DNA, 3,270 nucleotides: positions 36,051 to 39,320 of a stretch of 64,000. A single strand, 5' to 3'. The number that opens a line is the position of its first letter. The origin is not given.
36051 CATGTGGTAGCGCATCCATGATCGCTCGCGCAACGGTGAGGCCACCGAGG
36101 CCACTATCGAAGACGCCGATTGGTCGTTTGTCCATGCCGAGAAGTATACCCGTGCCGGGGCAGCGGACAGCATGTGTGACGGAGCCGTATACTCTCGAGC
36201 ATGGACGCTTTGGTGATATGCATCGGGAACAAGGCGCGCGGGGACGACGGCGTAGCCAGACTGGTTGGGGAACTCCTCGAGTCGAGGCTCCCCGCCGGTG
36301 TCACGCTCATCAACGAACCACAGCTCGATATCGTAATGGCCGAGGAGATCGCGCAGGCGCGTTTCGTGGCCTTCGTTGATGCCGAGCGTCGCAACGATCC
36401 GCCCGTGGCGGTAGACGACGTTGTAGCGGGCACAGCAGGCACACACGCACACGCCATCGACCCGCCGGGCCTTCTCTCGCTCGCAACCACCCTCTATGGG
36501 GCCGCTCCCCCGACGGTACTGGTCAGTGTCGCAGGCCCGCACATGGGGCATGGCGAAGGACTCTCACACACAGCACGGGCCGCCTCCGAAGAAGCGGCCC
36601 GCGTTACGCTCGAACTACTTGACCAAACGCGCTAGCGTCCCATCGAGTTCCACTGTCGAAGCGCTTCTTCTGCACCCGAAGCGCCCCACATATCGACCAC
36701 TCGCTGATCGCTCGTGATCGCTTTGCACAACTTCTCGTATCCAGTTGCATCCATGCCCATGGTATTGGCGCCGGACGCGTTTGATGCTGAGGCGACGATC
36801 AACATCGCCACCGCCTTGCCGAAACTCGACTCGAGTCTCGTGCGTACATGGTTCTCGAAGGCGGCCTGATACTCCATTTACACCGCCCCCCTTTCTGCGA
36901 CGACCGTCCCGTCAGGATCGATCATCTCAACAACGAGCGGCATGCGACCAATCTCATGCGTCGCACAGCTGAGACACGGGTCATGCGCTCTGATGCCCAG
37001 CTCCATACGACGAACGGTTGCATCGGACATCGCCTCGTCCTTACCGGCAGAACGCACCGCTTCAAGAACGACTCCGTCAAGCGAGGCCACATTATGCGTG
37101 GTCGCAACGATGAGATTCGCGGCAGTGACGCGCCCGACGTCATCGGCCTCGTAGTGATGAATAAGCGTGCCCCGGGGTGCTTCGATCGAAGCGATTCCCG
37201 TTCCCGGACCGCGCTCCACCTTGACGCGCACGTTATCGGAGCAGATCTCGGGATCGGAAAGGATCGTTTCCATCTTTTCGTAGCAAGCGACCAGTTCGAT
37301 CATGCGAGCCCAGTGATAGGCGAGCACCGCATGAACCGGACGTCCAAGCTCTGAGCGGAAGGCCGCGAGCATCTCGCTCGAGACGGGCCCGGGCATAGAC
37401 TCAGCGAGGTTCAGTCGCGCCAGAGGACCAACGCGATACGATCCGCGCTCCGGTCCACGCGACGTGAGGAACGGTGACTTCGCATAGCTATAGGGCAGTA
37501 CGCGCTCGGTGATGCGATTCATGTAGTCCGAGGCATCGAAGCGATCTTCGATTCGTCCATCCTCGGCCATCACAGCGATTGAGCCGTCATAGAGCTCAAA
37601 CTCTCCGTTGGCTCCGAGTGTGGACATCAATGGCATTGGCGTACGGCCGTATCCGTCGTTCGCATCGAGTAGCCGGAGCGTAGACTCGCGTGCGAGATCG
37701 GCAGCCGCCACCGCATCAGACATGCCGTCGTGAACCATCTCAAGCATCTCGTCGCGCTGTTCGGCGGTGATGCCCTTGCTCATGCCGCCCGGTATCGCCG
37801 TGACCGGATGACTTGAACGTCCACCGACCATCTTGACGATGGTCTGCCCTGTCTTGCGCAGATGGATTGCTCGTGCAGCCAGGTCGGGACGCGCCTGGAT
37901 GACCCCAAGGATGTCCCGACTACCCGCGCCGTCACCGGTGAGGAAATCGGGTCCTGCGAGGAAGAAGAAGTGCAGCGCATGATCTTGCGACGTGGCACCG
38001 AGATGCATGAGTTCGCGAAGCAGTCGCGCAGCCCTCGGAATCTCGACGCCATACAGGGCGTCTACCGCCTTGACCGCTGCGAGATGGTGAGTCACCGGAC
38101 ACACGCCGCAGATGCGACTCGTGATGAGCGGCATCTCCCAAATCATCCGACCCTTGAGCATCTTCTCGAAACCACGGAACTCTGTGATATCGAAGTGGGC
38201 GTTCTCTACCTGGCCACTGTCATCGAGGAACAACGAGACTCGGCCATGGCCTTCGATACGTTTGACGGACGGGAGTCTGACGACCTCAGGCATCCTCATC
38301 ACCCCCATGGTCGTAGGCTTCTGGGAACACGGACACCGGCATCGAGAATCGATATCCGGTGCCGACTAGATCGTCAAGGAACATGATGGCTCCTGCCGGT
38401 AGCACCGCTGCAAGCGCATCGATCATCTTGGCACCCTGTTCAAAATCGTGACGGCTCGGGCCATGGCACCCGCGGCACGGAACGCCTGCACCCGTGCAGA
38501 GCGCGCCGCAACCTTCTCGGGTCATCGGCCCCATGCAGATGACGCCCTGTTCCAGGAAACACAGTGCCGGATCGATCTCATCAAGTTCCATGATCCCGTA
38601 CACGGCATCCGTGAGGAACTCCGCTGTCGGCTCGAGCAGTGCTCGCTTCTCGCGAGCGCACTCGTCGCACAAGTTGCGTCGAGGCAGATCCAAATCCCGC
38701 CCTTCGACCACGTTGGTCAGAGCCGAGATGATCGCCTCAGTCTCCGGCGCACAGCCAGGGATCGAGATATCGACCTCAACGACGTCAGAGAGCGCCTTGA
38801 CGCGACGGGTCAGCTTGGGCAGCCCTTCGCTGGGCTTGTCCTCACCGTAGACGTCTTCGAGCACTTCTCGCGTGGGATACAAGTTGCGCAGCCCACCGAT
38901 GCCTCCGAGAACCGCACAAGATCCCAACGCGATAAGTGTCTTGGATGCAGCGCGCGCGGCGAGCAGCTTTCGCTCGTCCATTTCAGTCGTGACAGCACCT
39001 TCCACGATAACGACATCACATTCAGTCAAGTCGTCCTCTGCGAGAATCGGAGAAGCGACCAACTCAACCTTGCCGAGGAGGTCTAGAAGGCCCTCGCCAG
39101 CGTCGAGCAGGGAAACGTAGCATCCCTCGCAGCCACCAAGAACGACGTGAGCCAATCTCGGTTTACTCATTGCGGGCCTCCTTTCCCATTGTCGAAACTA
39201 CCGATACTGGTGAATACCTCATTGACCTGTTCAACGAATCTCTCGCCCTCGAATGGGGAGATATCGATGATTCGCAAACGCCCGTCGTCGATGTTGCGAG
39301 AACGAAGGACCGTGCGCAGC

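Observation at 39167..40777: Flavin-less, miniaturised HdrA/QmoB-like protein fused to ferredoxin and MvhD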

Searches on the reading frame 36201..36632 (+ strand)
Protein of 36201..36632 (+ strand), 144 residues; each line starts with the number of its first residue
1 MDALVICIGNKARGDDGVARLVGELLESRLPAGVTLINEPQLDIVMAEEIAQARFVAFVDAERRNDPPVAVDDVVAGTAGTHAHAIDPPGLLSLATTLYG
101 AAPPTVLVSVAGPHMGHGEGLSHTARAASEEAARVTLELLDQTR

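Call 4: search_protein_families(library=pfam, proteins=[window:36201-36632:+], max_evalue=0.1)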
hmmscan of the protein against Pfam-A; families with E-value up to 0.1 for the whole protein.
window:36201-36632:+ (144 aa): 1 family
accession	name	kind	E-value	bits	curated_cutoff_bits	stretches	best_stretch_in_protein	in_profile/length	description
PF17803.7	Cadherin_4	-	0.016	16.1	25.1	1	62-109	8-53/71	Bacterial cadherin-like domain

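Call 5: search_protein_families(library=ncbifam, proteins=[window:36201-36632:+], max_evalue=0.1)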
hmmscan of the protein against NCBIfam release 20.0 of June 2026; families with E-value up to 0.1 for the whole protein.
window:36201-36632:+ (144 aa): 2 families
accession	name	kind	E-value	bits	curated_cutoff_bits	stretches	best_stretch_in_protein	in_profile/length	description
TIGR00072.1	hydrog_prot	superfamily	9.3e-16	58.1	47.45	1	4-139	1-144/145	hydrogenase maturation protease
TIGR00142.1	hycI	equivalog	0.0024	17.6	119.1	1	4-61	2-62/146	hydrogenase maturation peptidase HycI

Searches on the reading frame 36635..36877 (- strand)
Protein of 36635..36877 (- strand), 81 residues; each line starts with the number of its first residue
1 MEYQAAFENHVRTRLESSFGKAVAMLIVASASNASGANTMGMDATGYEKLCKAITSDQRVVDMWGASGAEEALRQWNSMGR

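Call 46: search_protein_families(library=pfam, proteins=[window:36635-36877:-], max_evalue=1)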
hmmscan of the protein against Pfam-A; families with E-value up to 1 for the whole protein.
window:36635-36877:- (81 aa): 0 families

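Call 60: search_protein_families(library=ncbifam, proteins=[window:36635-36877:-], max_evalue=1)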
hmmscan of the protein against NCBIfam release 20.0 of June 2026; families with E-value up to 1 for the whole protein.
window:36635-36877:- (81 aa): 1 family
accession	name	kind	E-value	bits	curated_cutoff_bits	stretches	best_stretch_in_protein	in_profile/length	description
TIGR01169.1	rplA_bact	equivalog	0.011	15.1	216.3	1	14-64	62-112/227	50S ribosomal protein L1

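Call 67: predict_structure(alignment_id=A2)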
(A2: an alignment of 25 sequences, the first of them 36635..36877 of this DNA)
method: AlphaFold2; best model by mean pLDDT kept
length: 81 residues; sequences in the alignment: 25
mean_pLDDT: 91.4   pTM: 0.80
mean pLDDT of the five models: 91.4, 91.1, 90.6, 89.9, 88.8
residues with pLDDT >= 90: 61; 70-90: 18; 50-70: 2; < 50: 0
segments of 3 or more residues with pLDDT < 50: none
pLDDT, mean of each block of 10 residues (from residue 1): 86 95 95 87 89 96 96 90 68
secondary structure, 60 per line:
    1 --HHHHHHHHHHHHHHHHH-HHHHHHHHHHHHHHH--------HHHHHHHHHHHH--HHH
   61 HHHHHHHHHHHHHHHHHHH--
elements in order: H3-19 H21-35 H44-55 H58-79

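Call 70: fold_search(model_id=the predicted structure, library=pdb)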
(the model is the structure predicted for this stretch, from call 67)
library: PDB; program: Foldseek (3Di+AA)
matches with E <= 10: 21; with E <= 0.001: 0
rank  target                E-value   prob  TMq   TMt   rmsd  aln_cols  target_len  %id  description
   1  9hyt_C                5.5e+00  0.08  0.32  0.17   8.9        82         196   13  Crystal structure of the GFRaL receptor in complex with an inhibitory cyclic peptide (released 2025-10-22)
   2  9hyt_A                6.5e+00  0.08  0.33  0.17   7.6        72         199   15  Crystal structure of the GFRaL receptor in complex with an inhibitory cyclic peptide (released 2025-10-22)
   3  5fig_D                6.5e+00  0.06  0.31  0.29   9.2        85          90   18  APO-CSP3 (COPPER STORAGE PROTEIN 3) FROM BACILLUS SUBTILIS (released 2016-10-12)
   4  7eyd_V9               6.8e+00  0.14  0.37  0.20   4.1        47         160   13  Cryo-EM structure of cyanobacterial phycobilisome from Anabaena sp. PCC 7120 (released 2021-10-06)
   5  9hyt_B                6.8e+00  0.06  0.31  0.16   9.6        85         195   15  Crystal structure of the GFRaL receptor in complex with an inhibitory cyclic peptide (released 2025-10-22)
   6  2v8a_B                7.2e+00  0.12  0.35  0.20   4.3        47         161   15  The structure of Thermosynechococcus elongatus allophycocyanin at 3.5 Angstroems. (released 2007-12-11)
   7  4i3n                  7.2e+00  0.03  0.25  0.06  14.8       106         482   10  Crystal structure of rabbit ryanodine receptor 1 (residues 1-536) disease mutant D61N (released 2013-02-20)
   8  6e6u_A                8.0e+00  0.14  0.49  0.20   4.4        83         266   17  Variant C89S of Dieckmann cyclase, NcmC (released 2019-07-31)
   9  5hh4_C                8.0e+00  0.04  0.18  0.09   6.1        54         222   13  Crystal structure of metallo-beta-lactamase IMP-1 in complex with a phosphonate-based inhibitor (released 2017-01-18)
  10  4pvo_B                8.4e+00  0.05  0.28  0.13   8.6        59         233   12  Crystal Structure of VIM-2 metallo-beta-lactamase in complex with ML302 and ML302F (released 2014-11-19)
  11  5v5q_A                8.4e+00  0.03  0.26  0.19  12.6       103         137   16  Dehaloperoxidase B L9I mutant (released 2018-03-21)
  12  1vrf                  8.4e+00  0.02  0.18  0.15   8.7        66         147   17  SOLUTION STRUCTURE OF COMPONENT IV GLYCERA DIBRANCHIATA MONOMERIC HEMOGLOBIN-CO (released 1999-04-01)
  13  7dgu                  8.9e+00  0.07  0.39  0.35   6.2        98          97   15  De novo designed protein H4A1R (released 2021-11-24)
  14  5fig_F                8.9e+00  0.04  0.31  0.26  11.2        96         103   14  APO-CSP3 (COPPER STORAGE PROTEIN 3) FROM BACILLUS SUBTILIS (released 2016-10-12)
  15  9cv3                  8.9e+00  0.04  0.27  0.13   8.4        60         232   13  Crystal structure of the metallo-beta-lactamase VIM-20 with L-captopril (released 2025-07-09)
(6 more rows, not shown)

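Call 89: find_homologous_proteins(query=A2, max_evalue=0.001)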
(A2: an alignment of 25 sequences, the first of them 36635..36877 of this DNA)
Query A2 (25 sequences) (81 aa, profile of the alignment): 99 proteins with E <= 0.001 among 366 candidates.
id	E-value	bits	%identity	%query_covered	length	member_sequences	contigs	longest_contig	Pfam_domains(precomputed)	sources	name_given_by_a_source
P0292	4.1e-31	125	68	96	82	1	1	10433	-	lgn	-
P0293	5.0e-30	121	100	100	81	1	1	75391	-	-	-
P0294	6.0e-30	121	75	95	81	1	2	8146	-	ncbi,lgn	-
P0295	8.5e-30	120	59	98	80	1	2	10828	-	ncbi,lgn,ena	-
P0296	1.3e-29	120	66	98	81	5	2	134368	-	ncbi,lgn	-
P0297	1.4e-29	120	51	98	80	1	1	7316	-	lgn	-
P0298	1.4e-29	120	65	96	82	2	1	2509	-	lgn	-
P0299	1.9e-29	119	85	100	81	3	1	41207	-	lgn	-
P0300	1.9e-29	119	71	98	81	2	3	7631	-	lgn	-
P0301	2.0e-29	119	57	98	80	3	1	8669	-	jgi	jgi:hypothetical protein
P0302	2.3e-29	119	74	96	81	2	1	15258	-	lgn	-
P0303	2.3e-29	119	71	95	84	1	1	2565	-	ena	-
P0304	4.1e-29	118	78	96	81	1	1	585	-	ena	-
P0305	9.2e-29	117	66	98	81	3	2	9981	-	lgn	-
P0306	1.8e-28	116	65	99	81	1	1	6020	-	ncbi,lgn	-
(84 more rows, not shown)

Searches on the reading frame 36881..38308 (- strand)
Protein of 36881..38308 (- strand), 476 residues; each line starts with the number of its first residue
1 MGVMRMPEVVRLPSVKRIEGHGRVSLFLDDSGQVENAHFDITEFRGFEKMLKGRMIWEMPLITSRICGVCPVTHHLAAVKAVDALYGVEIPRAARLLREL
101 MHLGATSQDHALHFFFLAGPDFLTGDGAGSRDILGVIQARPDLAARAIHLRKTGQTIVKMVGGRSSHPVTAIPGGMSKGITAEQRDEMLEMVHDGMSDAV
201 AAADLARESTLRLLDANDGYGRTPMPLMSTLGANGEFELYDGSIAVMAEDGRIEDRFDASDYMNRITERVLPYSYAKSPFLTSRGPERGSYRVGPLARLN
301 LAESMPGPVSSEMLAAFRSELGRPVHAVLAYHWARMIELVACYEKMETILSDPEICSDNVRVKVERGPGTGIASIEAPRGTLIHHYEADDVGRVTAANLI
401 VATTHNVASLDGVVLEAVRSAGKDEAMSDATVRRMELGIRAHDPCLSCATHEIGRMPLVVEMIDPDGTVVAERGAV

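Call 4: search_protein_families(library=pfam, proteins=[window:36881-38308:-], max_evalue=0.1)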
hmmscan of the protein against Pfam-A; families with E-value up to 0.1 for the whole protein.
window:36881-38308:- (476 aa): 1 family
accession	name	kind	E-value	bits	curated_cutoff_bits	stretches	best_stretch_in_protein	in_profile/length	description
PF00374.24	NiFeSe_Hases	-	3.4e-37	129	25.8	2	45-123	1-79/508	Nickel-dependent hydrogenase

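Call 5: search_protein_families(library=ncbifam, proteins=[window:36881-38308:-], max_evalue=0.1)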
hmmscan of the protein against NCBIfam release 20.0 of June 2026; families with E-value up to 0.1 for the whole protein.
window:36881-38308:- (476 aa): 14 families
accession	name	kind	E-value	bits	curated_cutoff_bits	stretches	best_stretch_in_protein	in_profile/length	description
NF041785.2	VhuA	equivalog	7.6e-118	393.7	800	1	13-417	7-412/418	F420-non-reducing hydrogenase Vhu subunit A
NF040828.1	sulfhyd_ShyA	equivalog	3.7e-57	194.1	700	1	11-452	4-412/415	NAD(P)-dependent hydrogenase/sulfhydrogenase 2 subunit alpha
TIGR03295.1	frhA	equivalog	2.9e-54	184.6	392.5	2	8-205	3-191/412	coenzyme F420 hydrogenase subunit alpha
NF033181.1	NiFeSe_hydrog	equivalog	2.6e-48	165.2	600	2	14-125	8-118/507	nickel-dependent hydrogenase large subunit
NF045518.1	H2_NiFeSe_large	exception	2.3e-44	152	780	2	14-188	8-191/485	NiFeSe hydrogenase large subunit HysA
NF040832.1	sulfhyd_HydA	equivalog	4.1e-37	128.3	880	1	14-451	9-422/426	NADPH-dependent hydrogenase/sulfhydrogenase 1 subunit alpha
NF007550.0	PRK10170.1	equivalog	3.5e-24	85.2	1101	2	14-123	23-132/597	Ni/Fe-hydrogenase large subunit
NF007778.0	PRK10467.1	equivalog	1.1e-20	73.5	969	1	12-123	7-117/567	hydrogenase 2 large subunit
NF004739.1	PRK06075.1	equivalog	5.8e-08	31.9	360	1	21-101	13-95/384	NADH-quinone oxidoreductase subunit D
TIGR01962.1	NuoD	equivalog_domain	4.4e-06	25.8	459.35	1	20-103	14-99/386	NADH dehydrogenase (quinone) subunit D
NF041786.2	VhuU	equivalog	1.4e-05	24.8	70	1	435-455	11-31/45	F420-non-reducing hydrogenase selenoprotein subunit VhuU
NF008974.0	PRK12322.1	equivalog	0.0046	16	522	1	44-101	44-101/366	NADH-quinone oxidoreductase subunit D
NF040602.1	F420_dehyd_FpoD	exception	0.0072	15.4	600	1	34-112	34-113/372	F420H2 dehydrogenase subunit FpoD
NF009808.0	PRK13292.1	equivalog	0.089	10.6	1156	0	21-101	420-502/791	NADH-quinone oxidoreductase subunit B/C/D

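Call 93: search_solved_structures(query=window:36881-38308:-, max_evalue=1e-20, show_alignments=1)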
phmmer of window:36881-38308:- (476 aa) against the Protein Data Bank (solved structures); distinct sequences matched with E-value up to 1e-20: 51.
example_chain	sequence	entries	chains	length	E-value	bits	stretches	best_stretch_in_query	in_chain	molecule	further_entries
5odc_F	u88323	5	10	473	8.1e-120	403.9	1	13-455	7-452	Methyl-viologen reducing hydrogenase subunit A | Methyl-viologen reducing hydrogenase, subunit A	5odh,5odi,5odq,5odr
7t2r_D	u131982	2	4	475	1.1e-117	396.8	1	12-472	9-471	NiFe hydrogenase large subunit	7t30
9sfi_g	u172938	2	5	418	3e-107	362.4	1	12-418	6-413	Coenzyme F420-reducing hydrogenase, alpha subunit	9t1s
9sw2_F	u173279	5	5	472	1e-102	347.5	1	12-470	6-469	F420-non-reducing hydrogenase subunit A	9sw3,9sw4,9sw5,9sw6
5xf9_D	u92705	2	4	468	2.8e-102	346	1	11-451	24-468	NAD-reducing hydrogenase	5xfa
6qgt_A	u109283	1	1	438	9.7e-38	133.3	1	7-193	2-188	F420-reducing hydrogenase, subunit alpha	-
6qgr_A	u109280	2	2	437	1.9e-37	132.3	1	9-193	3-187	Coenzyme F420 hydrogenase subunit alpha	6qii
3zfs_A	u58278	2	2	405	8.9e-36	126.8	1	10-186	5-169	F420-REDUCING HYDROGENASE, SUBUNIT ALPHA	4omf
4ci0_A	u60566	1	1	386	3.4e-35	124.9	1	10-186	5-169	F420-REDUCING HYDROGENASE, SUBUNIT ALPHA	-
5yxy_A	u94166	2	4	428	5.2e-34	121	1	12-452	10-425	Cytosolic NiFe-hydrogenase, alpha subunit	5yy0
9nez_D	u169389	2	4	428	7.1e-32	114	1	11-453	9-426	Sulfhydrogenase 1 subunit alpha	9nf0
9r51_A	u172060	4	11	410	8e-32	113.8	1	8-188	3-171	F420-reducing [NiFe]-hydrogenase from Methanothermococcus thermolithotrophicus subunit alp | F420-reducing [NiFe]-hydrogenase from Methanothermococcus thermolit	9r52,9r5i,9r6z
9e15_B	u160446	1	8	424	2.5e-31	112.2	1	11-451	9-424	Sulfhydrogenase 1 subunit alpha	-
9e1j_B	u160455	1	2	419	3e-31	111.9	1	12-451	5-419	Sulfhydrogenase 1 subunit alpha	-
5jsu_B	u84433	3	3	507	2.6e-30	108.8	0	10-183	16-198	Periplasmic [NiFeSe] hydrogenase, large subunit, selenocysteine-containing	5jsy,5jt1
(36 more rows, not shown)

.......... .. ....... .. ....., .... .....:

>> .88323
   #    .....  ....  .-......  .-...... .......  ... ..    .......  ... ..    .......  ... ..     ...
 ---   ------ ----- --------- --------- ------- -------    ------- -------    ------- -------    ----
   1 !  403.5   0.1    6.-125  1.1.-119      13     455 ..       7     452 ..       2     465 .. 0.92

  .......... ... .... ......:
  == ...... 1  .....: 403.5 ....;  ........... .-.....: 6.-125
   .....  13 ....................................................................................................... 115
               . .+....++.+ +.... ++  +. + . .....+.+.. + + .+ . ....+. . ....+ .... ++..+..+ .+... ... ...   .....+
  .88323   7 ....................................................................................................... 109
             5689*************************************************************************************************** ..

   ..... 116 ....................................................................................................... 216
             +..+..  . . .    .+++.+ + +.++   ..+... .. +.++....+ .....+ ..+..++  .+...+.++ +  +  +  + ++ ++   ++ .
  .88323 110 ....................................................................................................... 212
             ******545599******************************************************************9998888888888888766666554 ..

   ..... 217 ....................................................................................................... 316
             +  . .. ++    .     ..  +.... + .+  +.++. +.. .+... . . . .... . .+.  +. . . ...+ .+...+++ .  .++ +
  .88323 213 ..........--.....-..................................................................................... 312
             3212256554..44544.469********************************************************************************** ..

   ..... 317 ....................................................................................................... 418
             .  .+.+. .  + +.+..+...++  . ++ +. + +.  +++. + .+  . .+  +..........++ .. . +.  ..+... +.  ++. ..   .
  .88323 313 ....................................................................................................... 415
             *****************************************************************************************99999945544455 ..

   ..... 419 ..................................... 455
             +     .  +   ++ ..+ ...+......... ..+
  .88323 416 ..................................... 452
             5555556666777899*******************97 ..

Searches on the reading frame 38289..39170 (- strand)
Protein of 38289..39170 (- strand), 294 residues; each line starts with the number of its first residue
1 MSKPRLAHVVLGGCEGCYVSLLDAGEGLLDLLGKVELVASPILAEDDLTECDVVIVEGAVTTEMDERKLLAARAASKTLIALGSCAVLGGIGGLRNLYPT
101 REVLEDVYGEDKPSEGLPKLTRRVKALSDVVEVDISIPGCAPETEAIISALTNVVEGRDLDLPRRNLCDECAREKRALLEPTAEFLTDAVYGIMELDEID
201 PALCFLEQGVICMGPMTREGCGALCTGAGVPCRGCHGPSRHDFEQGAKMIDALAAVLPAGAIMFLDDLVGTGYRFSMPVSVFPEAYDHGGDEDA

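Call 4: search_protein_families(library=pfam, proteins=[window:38289-39170:-], max_evalue=0.1)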
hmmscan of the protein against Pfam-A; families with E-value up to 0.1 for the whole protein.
window:38289-39170:- (294 aa): 1 family
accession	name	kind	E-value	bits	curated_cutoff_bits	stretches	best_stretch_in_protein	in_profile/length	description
PF01058.29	Oxidored_q6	-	3e-25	88.9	27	1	14-153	1-127/128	NADH ubiquinone oxidoreductase, 20 Kd subunit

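Call 5: search_protein_families(library=ncbifam, proteins=[window:38289-39170:-], max_evalue=0.1)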
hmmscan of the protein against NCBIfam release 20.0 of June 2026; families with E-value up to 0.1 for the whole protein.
window:38289-39170:- (294 aa): 16 families
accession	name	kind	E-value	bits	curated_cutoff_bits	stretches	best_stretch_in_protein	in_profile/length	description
NF045875.1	F420_non_VhuG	exception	9e-67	225.3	450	1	3-282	4-281/286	F420-non-reducing hydrogenase subunit VhuG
NF040831.1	sulfhyd_ShyD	equivalog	4.1e-27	95.3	460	2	6-172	3-165/240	NAD(P)-dependent hydrogenase/sulfhydrogenase 2 subunit delta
NF040836.1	sulfhyd_HydD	equivalog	1.2e-24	87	500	2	3-172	5-171/261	NADPH-dependent hydrogenase/sulfhydrogenase 1 subunit delta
TIGR03294.1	FrhG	equivalog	4.5e-18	65.8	245.5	2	4-91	2-93/228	coenzyme F420 hydrogenase subunit gamma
TIGR01957.1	nuoB_fam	subfamily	1.1e-09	38.4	142.7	2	123-154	107-138/145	NADH-quinone oxidoreductase subunit B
NF005012.1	PRK06411.1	subfamily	3.2e-09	36.5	116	2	123-154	123-154/166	NADH-quinone oxidoreductase subunit NuoB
NF011390.0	PRK14815.1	equivalog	5.1e-08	32.4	281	2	124-172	123-171/183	NADH dehydrogenase subunit B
NF011393.0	PRK14818.1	equivalog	5.8e-07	29.2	255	2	124-155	121-152/173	NADH dehydrogenase subunit B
NF011394.0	PRK14819.1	equivalog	1.1e-06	28.4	312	1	125-157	123-155/264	NADH-quinone oxidoreductase subunit B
NF011391.0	PRK14816.1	equivalog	3e-06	26.9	283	1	50-90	92-134/196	NADH-quinone oxidoreductase subunit B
NF011388.0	PRK14813.1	equivalog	4.1e-06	26.8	294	1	124-156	119-151/189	NADH dehydrogenase subunit B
NF011395.0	PRK14820.1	equivalog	1e-05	25.4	263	1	125-165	124-164/180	NADH-quinone oxidoreductase subunit B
NF011389.0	PRK14814.1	equivalog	4.4e-05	23.4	285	1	125-154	124-153/186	NADH dehydrogenase subunit B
NF009808.0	PRK13292.1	equivalog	0.00063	17.7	1156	1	121-153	112-144/791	NADH-quinone oxidoreductase subunit B/C/D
NF045520.1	H2_NiFeSe_small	exception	0.012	15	470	0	44-153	114-204/314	NiFeSe hydrogenase small subunit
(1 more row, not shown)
